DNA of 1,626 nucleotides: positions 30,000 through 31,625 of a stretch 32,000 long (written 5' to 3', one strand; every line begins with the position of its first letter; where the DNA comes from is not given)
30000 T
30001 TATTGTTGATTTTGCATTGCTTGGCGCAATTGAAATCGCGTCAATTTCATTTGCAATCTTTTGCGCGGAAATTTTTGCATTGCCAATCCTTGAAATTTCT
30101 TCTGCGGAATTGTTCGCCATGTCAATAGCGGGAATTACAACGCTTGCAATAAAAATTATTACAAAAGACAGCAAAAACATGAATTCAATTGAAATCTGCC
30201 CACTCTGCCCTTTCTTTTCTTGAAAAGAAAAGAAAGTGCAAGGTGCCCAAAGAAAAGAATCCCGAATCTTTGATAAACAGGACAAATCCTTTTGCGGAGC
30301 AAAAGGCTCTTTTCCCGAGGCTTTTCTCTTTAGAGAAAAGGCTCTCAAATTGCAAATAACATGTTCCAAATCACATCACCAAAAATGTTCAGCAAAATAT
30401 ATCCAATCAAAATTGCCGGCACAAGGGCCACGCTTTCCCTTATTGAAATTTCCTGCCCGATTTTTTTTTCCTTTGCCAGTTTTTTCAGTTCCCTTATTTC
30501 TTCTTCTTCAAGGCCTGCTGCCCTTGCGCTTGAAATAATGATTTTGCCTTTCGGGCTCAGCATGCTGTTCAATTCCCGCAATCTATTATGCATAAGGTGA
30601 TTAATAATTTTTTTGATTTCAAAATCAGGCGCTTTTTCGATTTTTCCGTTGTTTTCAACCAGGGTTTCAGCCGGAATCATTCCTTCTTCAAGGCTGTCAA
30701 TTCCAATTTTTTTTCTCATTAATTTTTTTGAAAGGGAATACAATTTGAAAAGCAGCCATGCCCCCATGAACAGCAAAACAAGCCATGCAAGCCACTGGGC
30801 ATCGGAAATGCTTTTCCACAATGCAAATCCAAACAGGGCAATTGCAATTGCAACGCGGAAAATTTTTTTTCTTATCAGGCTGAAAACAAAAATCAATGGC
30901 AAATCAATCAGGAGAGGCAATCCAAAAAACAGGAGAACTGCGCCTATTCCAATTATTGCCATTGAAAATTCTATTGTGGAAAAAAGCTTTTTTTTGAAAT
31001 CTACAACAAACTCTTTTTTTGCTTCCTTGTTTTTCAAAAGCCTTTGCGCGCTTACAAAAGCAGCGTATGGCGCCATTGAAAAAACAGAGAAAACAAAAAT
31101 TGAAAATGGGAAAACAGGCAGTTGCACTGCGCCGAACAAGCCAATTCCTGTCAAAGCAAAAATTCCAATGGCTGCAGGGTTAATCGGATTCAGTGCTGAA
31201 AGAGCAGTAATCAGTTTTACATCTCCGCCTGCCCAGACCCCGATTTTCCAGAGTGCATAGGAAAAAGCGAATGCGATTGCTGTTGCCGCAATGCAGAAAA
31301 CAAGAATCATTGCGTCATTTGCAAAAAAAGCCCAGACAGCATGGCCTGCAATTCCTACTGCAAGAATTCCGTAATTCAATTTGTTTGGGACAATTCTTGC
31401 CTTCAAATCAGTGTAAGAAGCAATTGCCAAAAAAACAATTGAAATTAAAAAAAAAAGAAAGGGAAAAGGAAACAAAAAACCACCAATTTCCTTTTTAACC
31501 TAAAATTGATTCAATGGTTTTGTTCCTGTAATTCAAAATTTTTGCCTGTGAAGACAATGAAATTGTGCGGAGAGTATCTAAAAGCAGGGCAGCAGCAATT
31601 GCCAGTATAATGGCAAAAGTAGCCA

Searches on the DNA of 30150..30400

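Call 63: search_rna_families(source=window, start=30150, end=30400, threshold=evalue, max_evalue=10)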
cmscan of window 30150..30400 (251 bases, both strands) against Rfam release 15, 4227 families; matches with E-value up to 10: 18.
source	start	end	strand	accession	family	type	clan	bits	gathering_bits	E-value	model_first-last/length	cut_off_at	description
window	30206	30240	+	RF00639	mir-515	Gene; miRNA;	CL00096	23.1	68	0.02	27-61/87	no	mir-515 microRNA precursor family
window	30206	30240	-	RF00639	mir-515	Gene; miRNA;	CL00096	21.9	68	0.041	27-61/87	no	mir-515 microRNA precursor family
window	30197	30249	-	RF00830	mir-74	Gene; miRNA;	CL00090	17.3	57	0.26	1-80/80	no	mir-74 microRNA precursor family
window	30196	30314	-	RF02508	Atu_Ti4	Gene; sRNA;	-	16.8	40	0.46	1-107/107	no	Rhizobiales sRNA Atu_Ti4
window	30252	30342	-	RF02837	anti-hemB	Gene; sRNA;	-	16.6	49.5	0.12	1-81/81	no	Burkholderia RNA 7 (anti-hemB)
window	30305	30342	+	RF02260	MAT2A_A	Cis-reg;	-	16.2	40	0.52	1-65/65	no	MAT2A 3'UTR stem loop A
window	30182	30261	-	RF03496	MIR2086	Gene; miRNA;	-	15.9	50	2.9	1-87/87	no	MIR2086 microRNA precursor family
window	30200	30245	+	RF01898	mir-363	Gene; miRNA;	CL00110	15.5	58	0.61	17-63/80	no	mir-363 microRNA precursor family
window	30194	30252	+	RF03861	mir-4484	Gene; miRNA;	-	15.3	90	4.3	1-89/89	no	mir-4484 microRNA precursor family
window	30210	30236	+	RF04239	mir-4679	Gene; miRNA;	-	14.8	88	4.3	1-75/75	no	mir-4679 microRNA precursor family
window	30210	30236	-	RF04239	mir-4679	Gene; miRNA;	-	14.8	88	4.4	1-75/75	no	mir-4679 microRNA precursor family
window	30199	30246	+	RF04157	MIR9486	Gene; miRNA;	-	13.8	100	4.2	1-119/119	no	MIR9486 microRNA precursor family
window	30206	30240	-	RF03323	mir-3613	Gene; miRNA;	-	12.9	91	6.7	18-68/86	no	mir-3613 microRNA precursor family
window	30283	30311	-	RF00486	mir-129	Gene; miRNA;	-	12.8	48.6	8.4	1-75/75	no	mir-129 microRNA precursor family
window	30201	30245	-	RF03452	mir-3121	Gene; miRNA;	-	12.8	108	9.4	1-77/77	no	mir-3121 microRNA precursor family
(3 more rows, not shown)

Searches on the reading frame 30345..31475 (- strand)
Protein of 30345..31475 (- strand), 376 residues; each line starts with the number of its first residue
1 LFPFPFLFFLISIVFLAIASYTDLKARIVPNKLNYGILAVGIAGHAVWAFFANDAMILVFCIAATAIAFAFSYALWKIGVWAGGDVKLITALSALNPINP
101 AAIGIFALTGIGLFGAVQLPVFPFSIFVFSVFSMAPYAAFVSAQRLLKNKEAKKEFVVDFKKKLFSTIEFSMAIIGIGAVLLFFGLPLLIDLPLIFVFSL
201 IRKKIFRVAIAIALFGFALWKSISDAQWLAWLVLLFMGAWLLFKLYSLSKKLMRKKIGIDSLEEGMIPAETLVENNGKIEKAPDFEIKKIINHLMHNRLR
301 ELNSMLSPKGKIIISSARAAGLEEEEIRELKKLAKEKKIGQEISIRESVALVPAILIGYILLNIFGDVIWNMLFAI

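Call 26: find_homologous_proteins(query=window:30345-31475:-, max_evalue=1e-10)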
Query window:30345-31475:- (376 aa): 117 proteins with E <= 1e-10 among 8000 candidates.
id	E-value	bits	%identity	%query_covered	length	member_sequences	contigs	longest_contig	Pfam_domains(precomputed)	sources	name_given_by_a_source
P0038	1.9e-233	792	100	100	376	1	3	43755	PF01478.24,PF06819.17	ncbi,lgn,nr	ncbi:MAG: A24 family peptidase C-terminal domain-containing protein [Candidatus ainarchaeum sp.]|nr:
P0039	4.2e-190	649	81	99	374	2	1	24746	PF01478.24,PF06819.17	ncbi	-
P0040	4.2e-131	455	57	95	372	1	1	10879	PF01478.24,PF06819.17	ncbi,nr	ncbi:MAG: prepilin peptidase [Candidatus Diapherotrites archaeon]|nr:prepilin peptidase [Candidatus 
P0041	9.7e-126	438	55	95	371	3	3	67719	PF01478.24,PF06819.17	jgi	-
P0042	2.8e-118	413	56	98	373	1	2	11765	PF01478.24,PF06847.17,PF06819.17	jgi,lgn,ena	-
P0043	9.5e-101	355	48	98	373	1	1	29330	PF01478.24,PF06819.17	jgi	-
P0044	1.1e-100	355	49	98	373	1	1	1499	PF01478.24,PF06819.17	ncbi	-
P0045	2.7e-100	354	50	98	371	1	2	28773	PF01478.24,PF06819.17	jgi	-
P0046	3.2e-98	347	47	99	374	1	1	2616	PF01478.24,PF06819.17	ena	-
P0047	4.9e-98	347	48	99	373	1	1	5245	PF01478.24,PF06819.17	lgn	-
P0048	7.5e-98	346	50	99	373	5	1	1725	PF01478.24,PF06819.17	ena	-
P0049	3.4e-97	344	47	99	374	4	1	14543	PF01478.24,PF06819.17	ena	-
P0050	2.6e-96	341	48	98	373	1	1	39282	PF01478.24,PF06819.17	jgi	-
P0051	5.2e-96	340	45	99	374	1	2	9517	PF01478.24,PF06819.17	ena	-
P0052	1.1e-95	339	47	98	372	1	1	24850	PF01478.24,PF06847.17,PF06819.17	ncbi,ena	-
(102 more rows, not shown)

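Call 27: find_encoding_contigs(protein=P0039, flank=10000, max_places=4)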
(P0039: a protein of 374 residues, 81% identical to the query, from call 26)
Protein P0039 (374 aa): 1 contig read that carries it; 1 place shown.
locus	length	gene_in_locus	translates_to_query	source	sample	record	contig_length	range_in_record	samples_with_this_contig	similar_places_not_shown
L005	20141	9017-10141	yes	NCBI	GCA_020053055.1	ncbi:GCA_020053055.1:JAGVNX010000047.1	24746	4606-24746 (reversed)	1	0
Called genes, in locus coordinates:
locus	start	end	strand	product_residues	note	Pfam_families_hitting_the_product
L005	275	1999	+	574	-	PF07973:tRNA_SAD, PF00587:tRNA-synt_2b, PF03129:HGTP_anticodon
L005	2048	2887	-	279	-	PF01944:SpoIIM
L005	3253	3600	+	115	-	-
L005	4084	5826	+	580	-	PF00437:T2SSE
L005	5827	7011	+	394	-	PF00482:T2SSF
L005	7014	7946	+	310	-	PF00482:T2SSF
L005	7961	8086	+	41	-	PF04021:Class_IIIsignal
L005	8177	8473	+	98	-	PF04021:Class_IIIsignal (weak)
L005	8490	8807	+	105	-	PF04021:Class_IIIsignal (weak)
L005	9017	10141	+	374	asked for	PF01478:Peptidase_A24, PF06819:Arc_PepC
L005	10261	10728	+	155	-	-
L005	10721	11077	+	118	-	-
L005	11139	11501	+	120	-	PF01336:tRNA_anti-codon (weak)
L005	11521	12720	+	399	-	PF01970:TctA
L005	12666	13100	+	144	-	PF14464:Prok-JAB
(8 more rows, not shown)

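Call 28: find_encoding_contigs(protein=P0038, flank=10000, max_places=6)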
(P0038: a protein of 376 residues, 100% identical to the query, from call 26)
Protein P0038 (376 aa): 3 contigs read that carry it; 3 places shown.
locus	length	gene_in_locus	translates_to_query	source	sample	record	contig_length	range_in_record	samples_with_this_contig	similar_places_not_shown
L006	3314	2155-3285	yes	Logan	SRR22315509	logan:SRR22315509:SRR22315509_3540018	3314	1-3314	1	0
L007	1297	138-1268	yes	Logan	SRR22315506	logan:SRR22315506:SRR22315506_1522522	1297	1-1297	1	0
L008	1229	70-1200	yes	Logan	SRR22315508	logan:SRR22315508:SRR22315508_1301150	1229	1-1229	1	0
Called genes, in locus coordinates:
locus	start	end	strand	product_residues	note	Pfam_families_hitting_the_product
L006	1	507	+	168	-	?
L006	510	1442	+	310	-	PF00482:T2SSF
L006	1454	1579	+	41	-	PF04021:Class_IIIsignal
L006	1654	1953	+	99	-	PF04021:Class_IIIsignal (weak)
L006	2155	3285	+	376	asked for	PF01478:Peptidase_A24, PF06819:Arc_PepC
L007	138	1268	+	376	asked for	PF01478:Peptidase_A24, PF06819:Arc_PepC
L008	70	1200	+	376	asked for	PF01478:Peptidase_A24, PF06819:Arc_PepC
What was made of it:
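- Logan contigs break near copy C (call 28).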

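Call 31: find_encoding_contigs(protein=P0040, flank=6000, max_places=3)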
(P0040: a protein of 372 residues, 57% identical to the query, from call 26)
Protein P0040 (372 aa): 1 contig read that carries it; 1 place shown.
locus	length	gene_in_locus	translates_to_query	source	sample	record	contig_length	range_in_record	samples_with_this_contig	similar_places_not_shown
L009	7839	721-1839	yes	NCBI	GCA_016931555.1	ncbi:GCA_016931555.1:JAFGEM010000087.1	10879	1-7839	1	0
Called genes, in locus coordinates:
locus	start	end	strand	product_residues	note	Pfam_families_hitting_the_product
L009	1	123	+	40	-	PF04021:Class_IIIsignal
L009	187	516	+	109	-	PF04021:Class_IIIsignal (weak)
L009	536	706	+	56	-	-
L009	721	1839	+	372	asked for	PF01478:Peptidase_A24, PF06819:Arc_PepC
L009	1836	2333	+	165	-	-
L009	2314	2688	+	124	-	-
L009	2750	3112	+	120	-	PF01336:tRNA_anti-codon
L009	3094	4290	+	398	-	PF01970:TctA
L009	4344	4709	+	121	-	PF14464:Prok-JAB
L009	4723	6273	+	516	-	PF01676:Metalloenzyme, PF06415:iPGM_N, PF00884:Sulfatase (weak)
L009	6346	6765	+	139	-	-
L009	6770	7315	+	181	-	-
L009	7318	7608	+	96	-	-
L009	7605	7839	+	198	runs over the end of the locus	-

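Call 32: find_encoding_contigs(protein=P0041, flank=6000, max_places=3)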
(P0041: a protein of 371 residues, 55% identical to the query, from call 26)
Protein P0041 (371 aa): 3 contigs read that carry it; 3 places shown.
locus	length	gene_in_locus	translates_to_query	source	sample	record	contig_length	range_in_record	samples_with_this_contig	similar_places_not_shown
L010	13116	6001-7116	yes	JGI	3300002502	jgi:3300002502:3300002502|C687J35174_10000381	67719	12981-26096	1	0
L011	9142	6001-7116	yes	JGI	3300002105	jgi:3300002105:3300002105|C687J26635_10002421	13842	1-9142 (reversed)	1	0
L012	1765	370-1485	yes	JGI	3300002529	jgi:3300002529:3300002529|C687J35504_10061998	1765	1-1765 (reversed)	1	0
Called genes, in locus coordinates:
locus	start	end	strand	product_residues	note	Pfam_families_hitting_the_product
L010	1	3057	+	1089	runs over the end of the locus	PF00437:T2SSE, PF14890:Intein_splicing, PF14528:LAGLIDADG_3, PF00437:T2SSE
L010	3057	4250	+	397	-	PF00482:T2SSF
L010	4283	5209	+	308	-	PF00482:T2SSF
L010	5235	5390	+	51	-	PF04021:Class_IIIsignal (weak)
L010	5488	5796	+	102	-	PF04021:Class_IIIsignal (weak)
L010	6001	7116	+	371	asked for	PF01478:Peptidase_A24, PF06819:Arc_PepC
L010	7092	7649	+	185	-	-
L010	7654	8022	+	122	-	-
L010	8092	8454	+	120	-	PF01336:tRNA_anti-codon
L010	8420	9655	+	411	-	PF01970:TctA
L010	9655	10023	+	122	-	PF14464:Prok-JAB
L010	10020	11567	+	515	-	PF01676:Metalloenzyme, PF06415:iPGM_N, PF00884:Sulfatase (faint)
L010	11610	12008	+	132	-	-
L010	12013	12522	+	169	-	-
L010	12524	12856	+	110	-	-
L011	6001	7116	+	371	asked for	PF01478:Peptidase_A24, PF06819:Arc_PepC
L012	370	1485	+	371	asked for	PF01478:Peptidase_A24, PF06819:Arc_PepC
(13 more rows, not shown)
